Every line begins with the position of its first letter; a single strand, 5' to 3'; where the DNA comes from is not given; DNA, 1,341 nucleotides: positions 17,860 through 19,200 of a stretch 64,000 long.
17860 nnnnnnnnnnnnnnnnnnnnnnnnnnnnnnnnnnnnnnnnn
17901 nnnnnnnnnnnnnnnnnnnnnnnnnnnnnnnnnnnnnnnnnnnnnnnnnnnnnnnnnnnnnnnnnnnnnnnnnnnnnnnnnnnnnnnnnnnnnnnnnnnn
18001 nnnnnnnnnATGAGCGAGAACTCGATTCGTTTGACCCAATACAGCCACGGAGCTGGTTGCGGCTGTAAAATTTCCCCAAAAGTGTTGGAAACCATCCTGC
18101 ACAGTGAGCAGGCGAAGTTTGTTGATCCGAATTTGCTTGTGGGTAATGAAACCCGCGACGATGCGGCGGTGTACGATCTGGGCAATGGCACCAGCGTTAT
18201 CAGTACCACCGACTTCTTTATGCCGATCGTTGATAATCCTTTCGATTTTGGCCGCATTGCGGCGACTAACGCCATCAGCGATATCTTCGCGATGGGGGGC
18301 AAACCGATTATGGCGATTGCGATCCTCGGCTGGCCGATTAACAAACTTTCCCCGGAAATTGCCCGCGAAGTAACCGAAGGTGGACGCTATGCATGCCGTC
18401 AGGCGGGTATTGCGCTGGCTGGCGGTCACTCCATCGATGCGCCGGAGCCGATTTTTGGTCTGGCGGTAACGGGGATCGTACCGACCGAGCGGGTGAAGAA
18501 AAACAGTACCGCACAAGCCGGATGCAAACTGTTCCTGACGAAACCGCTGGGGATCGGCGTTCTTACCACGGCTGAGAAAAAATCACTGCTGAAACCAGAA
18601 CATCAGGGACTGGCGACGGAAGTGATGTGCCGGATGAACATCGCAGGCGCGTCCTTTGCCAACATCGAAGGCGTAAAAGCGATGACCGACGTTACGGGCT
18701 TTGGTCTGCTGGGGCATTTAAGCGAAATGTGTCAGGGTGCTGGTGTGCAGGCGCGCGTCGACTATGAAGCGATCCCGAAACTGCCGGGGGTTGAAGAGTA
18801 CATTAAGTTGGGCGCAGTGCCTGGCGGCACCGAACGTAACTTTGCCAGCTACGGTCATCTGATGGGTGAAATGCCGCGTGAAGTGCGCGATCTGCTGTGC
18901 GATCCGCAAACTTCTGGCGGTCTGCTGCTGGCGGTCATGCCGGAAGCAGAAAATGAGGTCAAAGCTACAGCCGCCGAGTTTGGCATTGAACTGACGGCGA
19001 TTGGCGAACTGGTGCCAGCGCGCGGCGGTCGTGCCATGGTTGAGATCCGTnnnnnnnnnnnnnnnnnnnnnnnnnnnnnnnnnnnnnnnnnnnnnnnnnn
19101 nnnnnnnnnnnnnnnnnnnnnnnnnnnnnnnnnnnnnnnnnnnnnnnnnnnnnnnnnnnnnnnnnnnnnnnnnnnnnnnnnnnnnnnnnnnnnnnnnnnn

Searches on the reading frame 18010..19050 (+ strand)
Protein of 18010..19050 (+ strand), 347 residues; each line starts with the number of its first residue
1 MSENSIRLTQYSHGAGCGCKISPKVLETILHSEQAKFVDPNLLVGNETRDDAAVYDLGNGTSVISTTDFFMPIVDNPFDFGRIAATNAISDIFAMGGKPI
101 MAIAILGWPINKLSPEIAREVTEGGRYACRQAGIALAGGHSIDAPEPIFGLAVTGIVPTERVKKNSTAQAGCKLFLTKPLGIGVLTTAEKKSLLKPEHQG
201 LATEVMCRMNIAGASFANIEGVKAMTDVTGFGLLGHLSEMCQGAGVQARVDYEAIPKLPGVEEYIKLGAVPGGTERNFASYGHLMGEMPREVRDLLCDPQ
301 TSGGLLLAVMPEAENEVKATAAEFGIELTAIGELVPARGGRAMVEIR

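Call 23: find_related_loci(query=window:18010-19050:+, collection=genome_contigs, flank=4000)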
Query window:18010-19050:+ (347 aa) in genome_contigs; peptide patterns used: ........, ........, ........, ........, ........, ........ (x = any residue, [..] = any of these).
600 stretches matched a pattern (row limit reached: there are more); 598 encode a relative of the query (tblastn E <= 1e-3); the best 80 are kept; 80 distinct loci.
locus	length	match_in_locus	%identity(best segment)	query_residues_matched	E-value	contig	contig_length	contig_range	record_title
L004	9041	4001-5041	100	1-347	0e+0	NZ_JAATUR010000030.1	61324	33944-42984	Escherichia coli strain SCPM-O-B-8794 30length=61324, whole genome shotgun sequence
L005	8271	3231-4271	99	1-347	0e+0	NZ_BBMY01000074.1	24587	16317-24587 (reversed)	Escherichia albertii NBRC 107761 = DSM 17582 strain NBRC 107761, whole genome shotgun sequence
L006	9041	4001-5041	91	1-347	0e+0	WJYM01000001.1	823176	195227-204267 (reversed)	Enterobacteriaceae bacterium RIT691 1, whole genome shotgun sequence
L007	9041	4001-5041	91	1-347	0e+0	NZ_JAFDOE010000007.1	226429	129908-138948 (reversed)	Citrobacter sp. FP75 contig7, whole genome shotgun sequence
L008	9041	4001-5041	89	1-347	0e+0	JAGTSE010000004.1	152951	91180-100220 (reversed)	MAG: Proteobacteria bacterium isolate CTSoil_132 scaffold_8, whole genome shotgun sequence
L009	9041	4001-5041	92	1-347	0e+0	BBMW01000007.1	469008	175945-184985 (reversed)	Citrobacter werkmanii NBRC 105721 DNA, contig: CIWKM07, whole genome shotgun sequence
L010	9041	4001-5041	92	1-347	0e+0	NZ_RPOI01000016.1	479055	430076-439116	Citrobacter youngae strain CCUG 30791 citrobacter_youngae_CCUG30791T_0000016, whole genome shotgun sequence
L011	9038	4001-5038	87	1-346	0e+0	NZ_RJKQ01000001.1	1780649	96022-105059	Enterobacter sp. BIGb0383 Ga0304806_101, whole genome shotgun sequence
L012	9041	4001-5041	89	1-347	0e+0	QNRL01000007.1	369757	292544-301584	Pseudocitrobacter faecalis strain DSM 27453 Ga0244571_107, whole genome shotgun sequence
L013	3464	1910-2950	85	1-347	0e+0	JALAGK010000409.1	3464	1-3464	MAG: Enterobacteriaceae bacterium isolate bran_bin.7 k141_141406, whole genome shotgun sequence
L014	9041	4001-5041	88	1-347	0e+0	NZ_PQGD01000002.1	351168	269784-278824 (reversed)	Superficieibacter electus strain BP-1 NODE_2_length_351168_cov_32.8918, whole genome shotgun sequence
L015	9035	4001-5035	81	3-347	0e+0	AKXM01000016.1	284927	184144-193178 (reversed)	Enterobacter sp. Ag1 Contig17, whole genome shotgun sequence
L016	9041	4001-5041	83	1-347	0e+0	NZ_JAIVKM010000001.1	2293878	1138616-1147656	Mangrovibacter yixingensis strain SaN21-3 SaN21-3_ctg001, whole genome shotgun sequence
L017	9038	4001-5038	76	1-346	0e+0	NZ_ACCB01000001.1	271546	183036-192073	Yersinia aldovae ATCC 35236 contig00322, whole genome shotgun sequence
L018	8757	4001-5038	75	1-346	0e+0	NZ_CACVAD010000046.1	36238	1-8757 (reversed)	Yersinia artesiana strain IP42281, whole genome shotgun sequence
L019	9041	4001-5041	75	1-347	1e-180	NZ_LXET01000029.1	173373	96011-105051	Hafnia paralvei ATCC 29927 Sequence00029, whole genome shotgun sequence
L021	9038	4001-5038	77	1-346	7e-180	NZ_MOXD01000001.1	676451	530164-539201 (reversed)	Serratia oryzae strain J11-6 NODE_1_length_676451_cov_35.3381, whole genome shotgun sequence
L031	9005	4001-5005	71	5-339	3e-166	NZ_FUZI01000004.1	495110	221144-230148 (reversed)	Photobacterium piscicola strain NCCB 100098T, whole genome shotgun sequence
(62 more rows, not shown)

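Call 28: search_protein_families(library=ncbifam, proteins=[window:18010-19050:+, L019:5044-6174:+, L021:5044-6159:+, L031:5023-6114:+, L006:2996-3742:-], max_evalue=1e-10)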
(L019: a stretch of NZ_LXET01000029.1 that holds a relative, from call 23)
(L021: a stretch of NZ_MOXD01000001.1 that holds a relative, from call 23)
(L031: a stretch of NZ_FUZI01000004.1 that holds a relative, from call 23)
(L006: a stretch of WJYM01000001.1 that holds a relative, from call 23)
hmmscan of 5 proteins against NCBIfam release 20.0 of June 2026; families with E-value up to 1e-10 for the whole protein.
window:18010-19050:+ (347 aa): 8 families
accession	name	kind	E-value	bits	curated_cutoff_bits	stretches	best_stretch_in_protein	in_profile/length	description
NF002098.0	PRK00943.1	equivalog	2.4e-186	618.6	299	1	1-346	1-346/347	selenide, water dikinase SelD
TIGR00476.1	selD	equivalog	8.9e-134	445.6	125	1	7-313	1-310/311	selenide, water dikinase SelD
NF010705.0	PRK14105.1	equivalog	6.6e-45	153.5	291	1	2-263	2-276/345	selenide, water dikinase SelD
TIGR04369.1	fusion_not_SelD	hypoth_equivalog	9.2e-36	123.2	700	1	10-321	351-693/701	oxidoreductase/SelD-related fusion protein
TIGR01379.1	thiL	equivalog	2e-21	76.3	184.15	1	46-266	21-247/320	thiamine-phosphate kinase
NF004351.0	PRK05731.1-4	equivalog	8.7e-18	64.5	324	1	40-258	31-250/321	thiamine-phosphate kinase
TIGR04049.1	AIR_rel_sll0787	hypoth_equivalog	3.8e-17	62.3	321.3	1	48-295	42-273/318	sll0787 family AIR synthase-like protein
TIGR03267.1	methan_mark_2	hypoth_equivalog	2.3e-16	59.8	365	1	47-272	42-263/323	methanogenesis marker 2 protein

L019:5044-6174:+ (377 aa): 6 families
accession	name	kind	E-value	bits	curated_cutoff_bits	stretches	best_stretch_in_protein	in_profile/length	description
NF008749.0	PRK11784.1-1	equivalog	5.9e-187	621.2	548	1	11-369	3-362/364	tRNA 2-selenouridine(34) synthase MnmH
NF008751.0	PRK11784.1-3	equivalog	4.7e-154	513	361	1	11-372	3-365/367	tRNA 2-selenouridine(34) synthase MnmH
TIGR03167.1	tRNA_sel_U_synt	equivalog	1.9e-103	346.1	219.75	1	26-356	3-310/311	tRNA 2-selenouridine(34) synthase MnmH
NF008750.0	PRK11784.1-2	equivalog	2.1e-72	244.1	241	1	23-356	13-321/346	tRNA 2-selenouridine(34) synthase MnmH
NF008752.0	PRK11784.1-4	equivalog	8.5e-52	176.1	266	1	28-269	21-265/357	tRNA 2-selenouridine(34) synthase MnmH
TIGR04568.1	arch_SelU_Nterm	equivalog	2.9e-16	59.9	200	1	17-136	95-212/215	selenouridine synthase SelU-like subunit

L021:5044-6159:+ (372 aa): 6 families
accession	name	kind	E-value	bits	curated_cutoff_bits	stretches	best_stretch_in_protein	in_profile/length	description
NF008749.0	PRK11784.1-1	equivalog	5.2e-185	614.8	548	1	4-364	1-362/364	tRNA 2-selenouridine(34) synthase MnmH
NF008751.0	PRK11784.1-3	equivalog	3.5e-158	526.6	361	1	5-367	2-365/367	tRNA 2-selenouridine(34) synthase MnmH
TIGR03167.1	tRNA_sel_U_synt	equivalog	1e-106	356.9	219.75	1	21-350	3-309/311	tRNA 2-selenouridine(34) synthase MnmH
NF008750.0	PRK11784.1-2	equivalog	9.4e-77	258.4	241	1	18-352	13-322/346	tRNA 2-selenouridine(34) synthase MnmH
NF008752.0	PRK11784.1-4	equivalog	1.9e-55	188.1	266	1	23-349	21-324/357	tRNA 2-selenouridine(34) synthase MnmH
TIGR04568.1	arch_SelU_Nterm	equivalog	1.6e-18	67.3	200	1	11-132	94-213/215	selenouridine synthase SelU-like subunit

L031:5023-6114:+ (364 aa): 6 families
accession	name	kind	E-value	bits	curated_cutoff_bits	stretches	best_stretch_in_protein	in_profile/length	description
NF008751.0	PRK11784.1-3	equivalog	2.4e-156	520.5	361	1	5-363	4-363/367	tRNA 2-selenouridine(34) synthase MnmH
NF008749.0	PRK11784.1-1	equivalog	1.8e-153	511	548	1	4-363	3-363/364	tRNA 2-selenouridine(34) synthase MnmH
TIGR03167.1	tRNA_sel_U_synt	equivalog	8.9e-97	324.2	219.75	1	18-349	2-310/311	tRNA 2-selenouridine(34) synthase MnmH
NF008750.0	PRK11784.1-2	equivalog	4.6e-64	216.7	241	1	16-348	13-320/346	tRNA 2-selenouridine(34) synthase MnmH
NF008752.0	PRK11784.1-4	equivalog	1.1e-49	169.2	266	1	21-259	21-262/357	tRNA 2-selenouridine(34) synthase MnmH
TIGR04568.1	arch_SelU_Nterm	equivalog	3.6e-14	53.1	200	1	9-129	94-212/215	selenouridine synthase SelU-like subunit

L006:2996-3742:- (248 aa): 1 family
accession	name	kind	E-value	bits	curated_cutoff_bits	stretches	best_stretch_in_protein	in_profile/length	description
NF045654.1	APhasePhoC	equivalog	7.6e-153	507.1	430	1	1-247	2-248/248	acid phosphatase PhoC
